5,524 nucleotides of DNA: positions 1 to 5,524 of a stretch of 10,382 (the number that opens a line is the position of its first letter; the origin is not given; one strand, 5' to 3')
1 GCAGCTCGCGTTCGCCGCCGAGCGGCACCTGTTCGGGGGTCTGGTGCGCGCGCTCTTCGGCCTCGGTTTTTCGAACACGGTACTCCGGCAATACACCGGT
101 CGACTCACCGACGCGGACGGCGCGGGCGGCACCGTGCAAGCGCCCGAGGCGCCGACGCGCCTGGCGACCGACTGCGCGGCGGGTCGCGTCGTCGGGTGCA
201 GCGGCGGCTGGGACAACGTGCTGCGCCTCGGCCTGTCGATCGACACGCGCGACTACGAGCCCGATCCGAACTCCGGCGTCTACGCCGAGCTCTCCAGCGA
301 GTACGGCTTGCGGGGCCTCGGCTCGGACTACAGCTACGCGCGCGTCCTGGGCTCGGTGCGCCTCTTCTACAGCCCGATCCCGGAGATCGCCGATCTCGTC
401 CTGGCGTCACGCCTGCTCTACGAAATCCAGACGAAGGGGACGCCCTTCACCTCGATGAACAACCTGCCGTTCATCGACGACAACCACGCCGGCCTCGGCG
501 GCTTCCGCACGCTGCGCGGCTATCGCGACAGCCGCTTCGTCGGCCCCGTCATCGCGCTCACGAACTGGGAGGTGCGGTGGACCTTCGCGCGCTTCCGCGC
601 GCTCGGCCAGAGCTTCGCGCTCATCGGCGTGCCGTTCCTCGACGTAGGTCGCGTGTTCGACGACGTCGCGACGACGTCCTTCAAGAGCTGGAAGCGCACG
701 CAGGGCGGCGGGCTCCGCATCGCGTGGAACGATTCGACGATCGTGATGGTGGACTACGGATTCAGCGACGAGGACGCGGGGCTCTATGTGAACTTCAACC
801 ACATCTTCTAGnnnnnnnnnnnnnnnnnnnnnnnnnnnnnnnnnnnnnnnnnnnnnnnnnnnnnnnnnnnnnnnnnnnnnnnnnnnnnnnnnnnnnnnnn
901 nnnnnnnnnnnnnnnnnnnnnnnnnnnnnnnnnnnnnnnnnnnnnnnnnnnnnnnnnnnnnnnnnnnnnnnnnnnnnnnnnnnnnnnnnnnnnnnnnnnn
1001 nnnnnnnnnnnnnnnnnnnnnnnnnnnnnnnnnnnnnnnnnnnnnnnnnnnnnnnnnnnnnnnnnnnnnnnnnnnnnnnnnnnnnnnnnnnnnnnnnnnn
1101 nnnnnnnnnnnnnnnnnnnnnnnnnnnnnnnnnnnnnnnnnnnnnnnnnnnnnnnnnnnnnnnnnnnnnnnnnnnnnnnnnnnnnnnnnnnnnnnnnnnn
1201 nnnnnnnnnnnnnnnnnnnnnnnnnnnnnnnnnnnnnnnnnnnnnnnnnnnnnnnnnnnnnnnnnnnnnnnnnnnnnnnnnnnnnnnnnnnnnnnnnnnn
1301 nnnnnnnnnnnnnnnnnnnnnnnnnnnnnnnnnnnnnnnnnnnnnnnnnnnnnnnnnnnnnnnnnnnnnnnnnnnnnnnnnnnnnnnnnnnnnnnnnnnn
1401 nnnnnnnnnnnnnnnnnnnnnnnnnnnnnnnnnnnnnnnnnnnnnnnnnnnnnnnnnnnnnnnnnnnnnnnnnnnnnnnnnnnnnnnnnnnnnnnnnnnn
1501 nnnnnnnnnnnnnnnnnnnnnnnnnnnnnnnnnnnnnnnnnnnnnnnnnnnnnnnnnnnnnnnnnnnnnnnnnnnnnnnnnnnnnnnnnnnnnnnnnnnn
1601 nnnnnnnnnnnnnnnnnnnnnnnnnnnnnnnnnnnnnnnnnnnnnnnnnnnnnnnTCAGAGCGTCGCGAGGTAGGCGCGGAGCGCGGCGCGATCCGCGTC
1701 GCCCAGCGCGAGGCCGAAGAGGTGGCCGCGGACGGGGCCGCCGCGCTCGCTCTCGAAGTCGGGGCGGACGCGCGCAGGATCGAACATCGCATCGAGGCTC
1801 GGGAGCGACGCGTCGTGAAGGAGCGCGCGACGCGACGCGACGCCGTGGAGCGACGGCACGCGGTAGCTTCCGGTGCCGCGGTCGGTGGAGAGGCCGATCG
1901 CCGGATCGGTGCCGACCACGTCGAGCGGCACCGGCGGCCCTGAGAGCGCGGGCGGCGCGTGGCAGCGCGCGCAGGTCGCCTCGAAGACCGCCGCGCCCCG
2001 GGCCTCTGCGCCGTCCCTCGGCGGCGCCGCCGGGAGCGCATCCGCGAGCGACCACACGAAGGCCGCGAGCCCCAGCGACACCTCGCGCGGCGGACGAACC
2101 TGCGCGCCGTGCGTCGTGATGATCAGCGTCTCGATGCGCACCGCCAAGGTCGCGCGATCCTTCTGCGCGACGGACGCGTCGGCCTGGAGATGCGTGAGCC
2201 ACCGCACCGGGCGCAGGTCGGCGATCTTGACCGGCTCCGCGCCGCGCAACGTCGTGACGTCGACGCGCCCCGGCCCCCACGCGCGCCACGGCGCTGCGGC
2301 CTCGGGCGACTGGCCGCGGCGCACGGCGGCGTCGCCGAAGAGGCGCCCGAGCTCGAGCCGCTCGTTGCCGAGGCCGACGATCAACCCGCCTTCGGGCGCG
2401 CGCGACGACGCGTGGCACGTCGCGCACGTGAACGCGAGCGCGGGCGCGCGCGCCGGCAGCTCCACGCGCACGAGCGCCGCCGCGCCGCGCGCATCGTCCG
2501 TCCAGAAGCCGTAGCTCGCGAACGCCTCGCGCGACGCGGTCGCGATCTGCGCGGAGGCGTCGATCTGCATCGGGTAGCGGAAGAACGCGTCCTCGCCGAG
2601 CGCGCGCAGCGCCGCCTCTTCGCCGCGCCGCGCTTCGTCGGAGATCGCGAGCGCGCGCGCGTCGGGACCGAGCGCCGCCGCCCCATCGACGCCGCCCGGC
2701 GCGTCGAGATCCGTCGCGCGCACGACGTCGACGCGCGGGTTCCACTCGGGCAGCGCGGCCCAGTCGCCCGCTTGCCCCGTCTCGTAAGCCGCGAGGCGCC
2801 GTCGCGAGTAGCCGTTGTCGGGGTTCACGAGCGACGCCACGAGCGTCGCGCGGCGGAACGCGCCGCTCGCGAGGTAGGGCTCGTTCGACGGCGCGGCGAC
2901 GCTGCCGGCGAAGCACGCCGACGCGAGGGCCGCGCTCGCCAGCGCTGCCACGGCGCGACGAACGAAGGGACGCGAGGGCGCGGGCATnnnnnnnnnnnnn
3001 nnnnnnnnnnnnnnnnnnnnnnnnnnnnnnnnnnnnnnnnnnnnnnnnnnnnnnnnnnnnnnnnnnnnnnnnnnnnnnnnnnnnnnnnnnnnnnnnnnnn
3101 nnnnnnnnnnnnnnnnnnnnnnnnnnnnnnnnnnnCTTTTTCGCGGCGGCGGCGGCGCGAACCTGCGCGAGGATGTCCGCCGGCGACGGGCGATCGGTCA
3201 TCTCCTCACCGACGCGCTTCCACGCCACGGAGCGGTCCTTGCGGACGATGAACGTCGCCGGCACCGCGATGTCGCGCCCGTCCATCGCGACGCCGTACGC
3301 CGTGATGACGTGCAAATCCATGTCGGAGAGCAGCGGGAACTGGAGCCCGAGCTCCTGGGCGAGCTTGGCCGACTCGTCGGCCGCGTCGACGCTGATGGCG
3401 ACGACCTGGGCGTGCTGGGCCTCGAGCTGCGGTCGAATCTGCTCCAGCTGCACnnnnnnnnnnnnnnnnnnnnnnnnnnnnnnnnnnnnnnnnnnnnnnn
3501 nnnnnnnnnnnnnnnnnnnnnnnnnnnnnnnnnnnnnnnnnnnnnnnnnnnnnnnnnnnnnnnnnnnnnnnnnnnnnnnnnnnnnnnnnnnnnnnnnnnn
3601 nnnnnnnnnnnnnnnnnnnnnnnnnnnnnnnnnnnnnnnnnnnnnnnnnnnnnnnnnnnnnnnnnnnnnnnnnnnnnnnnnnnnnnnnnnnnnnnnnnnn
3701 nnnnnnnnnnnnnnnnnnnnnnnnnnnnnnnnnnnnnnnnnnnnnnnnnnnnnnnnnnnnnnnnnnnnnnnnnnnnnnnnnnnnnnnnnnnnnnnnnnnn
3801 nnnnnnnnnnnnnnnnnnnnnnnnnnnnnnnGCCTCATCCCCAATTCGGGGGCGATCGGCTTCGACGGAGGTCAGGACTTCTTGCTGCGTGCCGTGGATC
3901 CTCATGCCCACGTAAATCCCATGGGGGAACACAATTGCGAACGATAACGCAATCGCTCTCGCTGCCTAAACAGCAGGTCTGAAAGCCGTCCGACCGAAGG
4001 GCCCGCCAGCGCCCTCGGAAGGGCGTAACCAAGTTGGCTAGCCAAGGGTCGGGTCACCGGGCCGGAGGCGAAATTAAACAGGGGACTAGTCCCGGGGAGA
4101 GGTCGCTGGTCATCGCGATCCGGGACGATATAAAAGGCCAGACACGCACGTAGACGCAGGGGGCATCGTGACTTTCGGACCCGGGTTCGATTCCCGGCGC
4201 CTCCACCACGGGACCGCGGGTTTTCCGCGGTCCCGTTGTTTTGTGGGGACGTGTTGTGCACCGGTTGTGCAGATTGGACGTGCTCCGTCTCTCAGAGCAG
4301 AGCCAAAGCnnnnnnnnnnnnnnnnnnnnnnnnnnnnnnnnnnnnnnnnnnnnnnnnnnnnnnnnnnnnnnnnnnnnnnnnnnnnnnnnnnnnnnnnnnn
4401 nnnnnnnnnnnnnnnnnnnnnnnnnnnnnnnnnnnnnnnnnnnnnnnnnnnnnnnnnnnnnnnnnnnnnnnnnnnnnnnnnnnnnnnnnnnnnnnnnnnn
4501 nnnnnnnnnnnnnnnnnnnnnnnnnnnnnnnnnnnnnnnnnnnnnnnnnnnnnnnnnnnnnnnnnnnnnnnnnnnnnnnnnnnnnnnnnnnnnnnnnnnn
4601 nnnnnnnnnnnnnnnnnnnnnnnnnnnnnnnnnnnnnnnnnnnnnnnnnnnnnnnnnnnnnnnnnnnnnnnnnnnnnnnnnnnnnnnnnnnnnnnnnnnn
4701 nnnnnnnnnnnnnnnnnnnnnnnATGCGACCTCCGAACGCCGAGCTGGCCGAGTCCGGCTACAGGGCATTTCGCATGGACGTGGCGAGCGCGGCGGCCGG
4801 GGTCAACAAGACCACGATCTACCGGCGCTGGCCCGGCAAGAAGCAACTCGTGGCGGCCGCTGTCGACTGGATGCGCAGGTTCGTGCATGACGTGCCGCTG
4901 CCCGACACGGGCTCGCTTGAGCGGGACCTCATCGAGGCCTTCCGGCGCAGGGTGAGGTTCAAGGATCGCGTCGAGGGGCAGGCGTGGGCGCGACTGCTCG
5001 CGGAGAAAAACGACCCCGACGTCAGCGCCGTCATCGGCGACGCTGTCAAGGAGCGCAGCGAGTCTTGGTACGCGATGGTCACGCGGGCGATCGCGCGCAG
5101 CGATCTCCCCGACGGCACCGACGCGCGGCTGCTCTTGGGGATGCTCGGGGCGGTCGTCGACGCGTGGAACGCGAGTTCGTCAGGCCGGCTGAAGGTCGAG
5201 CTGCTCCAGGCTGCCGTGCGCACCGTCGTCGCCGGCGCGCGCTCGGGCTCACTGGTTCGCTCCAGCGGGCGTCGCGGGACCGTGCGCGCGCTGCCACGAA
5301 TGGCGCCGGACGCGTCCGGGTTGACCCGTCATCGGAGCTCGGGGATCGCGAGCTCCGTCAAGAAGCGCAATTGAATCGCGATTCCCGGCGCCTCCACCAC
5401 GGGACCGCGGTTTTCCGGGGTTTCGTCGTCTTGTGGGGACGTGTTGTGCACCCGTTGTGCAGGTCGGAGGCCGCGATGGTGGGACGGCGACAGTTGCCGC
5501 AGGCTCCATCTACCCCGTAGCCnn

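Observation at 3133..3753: In-frame TGA sits exactly at the first Cys of a redoxin W-C-P-F-C motif: candidate selenoprotein (U-P-F-C) with a downstream hairpin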

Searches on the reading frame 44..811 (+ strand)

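Call 18: search_protein_families(library=pfam, proteins=[window:44-811:+], max_evalue=0.01)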
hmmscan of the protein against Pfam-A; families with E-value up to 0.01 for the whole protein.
window:44-811:+ (255 aa): 1 family
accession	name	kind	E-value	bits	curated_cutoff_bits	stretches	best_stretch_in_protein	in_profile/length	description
PF01103.29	Omp85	-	8.7e-14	52.2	24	1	53-228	110-291/325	Omp85 superfamily domain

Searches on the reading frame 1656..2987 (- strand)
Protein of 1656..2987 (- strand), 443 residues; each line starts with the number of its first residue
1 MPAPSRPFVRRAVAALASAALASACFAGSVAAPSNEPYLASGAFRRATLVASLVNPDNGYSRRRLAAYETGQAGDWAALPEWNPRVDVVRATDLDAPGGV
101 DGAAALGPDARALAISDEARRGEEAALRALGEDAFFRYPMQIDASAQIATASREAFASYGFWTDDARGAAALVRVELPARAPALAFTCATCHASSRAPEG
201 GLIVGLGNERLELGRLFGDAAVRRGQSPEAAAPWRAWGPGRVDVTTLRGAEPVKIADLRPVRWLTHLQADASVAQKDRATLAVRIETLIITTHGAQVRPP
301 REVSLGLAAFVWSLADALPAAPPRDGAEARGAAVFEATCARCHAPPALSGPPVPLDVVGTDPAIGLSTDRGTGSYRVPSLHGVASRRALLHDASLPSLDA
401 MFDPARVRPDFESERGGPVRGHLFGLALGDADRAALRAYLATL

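Call 18: search_protein_families(library=pfam, proteins=[window:1656-2987:-], max_evalue=0.01)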
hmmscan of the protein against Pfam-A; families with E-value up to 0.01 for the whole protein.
window:1656-2987:- (443 aa): 2 families
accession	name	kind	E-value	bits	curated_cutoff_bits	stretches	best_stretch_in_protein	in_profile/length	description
PF00034.26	Cytochrom_C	-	1.2e-06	30.1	21.3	1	329-443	2-89/90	Cytochrome c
PF13442.11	Cytochrome_CBB3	-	2.8e-06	28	27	1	328-353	3-27/68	Cytochrome C oxidase, cbb3-type, subunit III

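Call 23: search_protein_families(library=ncbifam, proteins=[window:1656-2987:-], max_evalue=0.001)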
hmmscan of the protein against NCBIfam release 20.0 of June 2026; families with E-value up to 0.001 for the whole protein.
window:1656-2987:- (443 aa): 1 family
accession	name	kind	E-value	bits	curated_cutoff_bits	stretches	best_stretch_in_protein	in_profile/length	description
NF040606.1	CytoC_perox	subfamily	1.4e-06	27.8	150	0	328-363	298-340/524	di-heme-cytochrome C peroxidase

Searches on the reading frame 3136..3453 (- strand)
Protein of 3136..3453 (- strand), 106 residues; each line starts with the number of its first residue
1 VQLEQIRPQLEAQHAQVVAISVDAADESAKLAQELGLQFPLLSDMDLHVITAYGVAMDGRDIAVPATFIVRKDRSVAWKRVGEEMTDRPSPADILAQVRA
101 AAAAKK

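Call 28: find_encoding_contigs(protein=window:3136-3453:-, flank=10000)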
Protein seq(106 aa) (106 aa): 2 contigs read that carry it; 1 place shown.
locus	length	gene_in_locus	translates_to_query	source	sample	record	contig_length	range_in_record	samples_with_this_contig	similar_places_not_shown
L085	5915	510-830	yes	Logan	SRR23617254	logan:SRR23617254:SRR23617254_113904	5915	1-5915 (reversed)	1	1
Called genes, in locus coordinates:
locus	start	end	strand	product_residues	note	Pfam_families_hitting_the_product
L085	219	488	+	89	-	-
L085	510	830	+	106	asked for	PF00578:AhpC-TSA, PF08534:Redoxin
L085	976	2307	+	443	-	PF00034:Cytochrom_C (faint), PF13442:Cytochrome_CBB3 (faint)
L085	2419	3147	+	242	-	-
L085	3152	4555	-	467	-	PF19412:DUF5982, PF01103:Omp85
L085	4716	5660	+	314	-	PF00149:Metallophos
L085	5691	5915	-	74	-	?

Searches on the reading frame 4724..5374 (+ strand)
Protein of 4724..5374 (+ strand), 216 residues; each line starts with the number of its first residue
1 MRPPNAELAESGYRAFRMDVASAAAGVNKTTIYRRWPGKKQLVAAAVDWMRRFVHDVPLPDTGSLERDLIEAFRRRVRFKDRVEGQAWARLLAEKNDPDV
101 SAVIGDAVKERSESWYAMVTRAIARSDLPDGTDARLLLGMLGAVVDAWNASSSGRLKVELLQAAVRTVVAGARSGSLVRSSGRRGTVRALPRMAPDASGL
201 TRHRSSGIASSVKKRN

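Call 18: search_protein_families(library=pfam, proteins=[window:4724-5374:+], max_evalue=0.01)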
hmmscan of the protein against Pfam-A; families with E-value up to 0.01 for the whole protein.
window:4724-5374:+ (216 aa): 2 families
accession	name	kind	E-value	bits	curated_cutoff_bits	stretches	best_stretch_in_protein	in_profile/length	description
PF16859.10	TetR_C_11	-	7.3e-15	55.7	32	1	59-168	1-113/113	Tetracyclin repressor-like, C-terminal domain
PF00440.29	TetR_N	-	4.2e-08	33.3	24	1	7-46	8-47/47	Bacterial regulatory proteins, tetR family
